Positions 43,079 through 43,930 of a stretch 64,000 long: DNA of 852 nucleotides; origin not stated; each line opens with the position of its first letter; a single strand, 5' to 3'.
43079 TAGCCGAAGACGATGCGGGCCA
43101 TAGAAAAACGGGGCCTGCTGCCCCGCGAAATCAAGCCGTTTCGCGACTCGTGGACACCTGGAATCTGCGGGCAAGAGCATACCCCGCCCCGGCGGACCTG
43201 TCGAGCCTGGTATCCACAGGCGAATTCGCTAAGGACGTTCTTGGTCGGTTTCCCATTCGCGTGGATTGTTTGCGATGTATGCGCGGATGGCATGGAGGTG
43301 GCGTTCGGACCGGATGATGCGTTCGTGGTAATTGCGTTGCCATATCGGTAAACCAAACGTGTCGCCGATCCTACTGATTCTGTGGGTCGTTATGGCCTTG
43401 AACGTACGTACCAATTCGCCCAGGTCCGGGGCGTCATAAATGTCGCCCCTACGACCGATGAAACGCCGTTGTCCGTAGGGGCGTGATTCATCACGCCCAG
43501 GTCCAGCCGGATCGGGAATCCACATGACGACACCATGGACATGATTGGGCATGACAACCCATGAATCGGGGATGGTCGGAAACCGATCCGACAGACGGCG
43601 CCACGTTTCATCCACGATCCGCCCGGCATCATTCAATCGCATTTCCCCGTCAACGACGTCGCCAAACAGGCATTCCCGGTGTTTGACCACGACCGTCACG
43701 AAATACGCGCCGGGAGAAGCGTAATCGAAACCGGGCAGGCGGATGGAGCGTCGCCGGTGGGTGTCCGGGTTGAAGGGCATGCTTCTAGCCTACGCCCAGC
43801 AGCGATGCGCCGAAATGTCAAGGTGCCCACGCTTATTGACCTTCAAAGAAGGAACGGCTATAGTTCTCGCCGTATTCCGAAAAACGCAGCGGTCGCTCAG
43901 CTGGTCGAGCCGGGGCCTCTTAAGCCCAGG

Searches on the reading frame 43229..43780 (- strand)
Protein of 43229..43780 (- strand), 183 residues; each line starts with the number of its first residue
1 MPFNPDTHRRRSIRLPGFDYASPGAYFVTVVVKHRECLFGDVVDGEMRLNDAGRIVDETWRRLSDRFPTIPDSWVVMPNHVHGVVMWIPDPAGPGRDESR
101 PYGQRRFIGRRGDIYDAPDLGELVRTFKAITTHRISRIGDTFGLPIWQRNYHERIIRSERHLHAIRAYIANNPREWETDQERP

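Call 9: search_protein_families(library=pfam, proteins=[window:43229-43780:-], max_evalue=0.01)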
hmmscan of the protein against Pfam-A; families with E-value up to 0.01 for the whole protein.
window:43229-43780:- (183 aa): 1 family
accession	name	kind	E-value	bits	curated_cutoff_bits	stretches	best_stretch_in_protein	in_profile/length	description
PF01797.21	Y1_Tnp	-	0.0039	17.7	23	0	121-172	66-121/121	Transposase IS200 like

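Call 65: search_protein_families(library=ncbifam, proteins=[window:43229-43780:-], max_evalue=0.01)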
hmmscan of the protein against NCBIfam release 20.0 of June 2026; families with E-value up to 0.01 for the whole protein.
window:43229-43780:- (183 aa): 1 family
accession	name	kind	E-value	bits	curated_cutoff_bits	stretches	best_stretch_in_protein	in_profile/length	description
NF047646.1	REP_Tyr_transpos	equivalog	4.2e-16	59.1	80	2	119-173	71-131/146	REP-associated tyrosine transposase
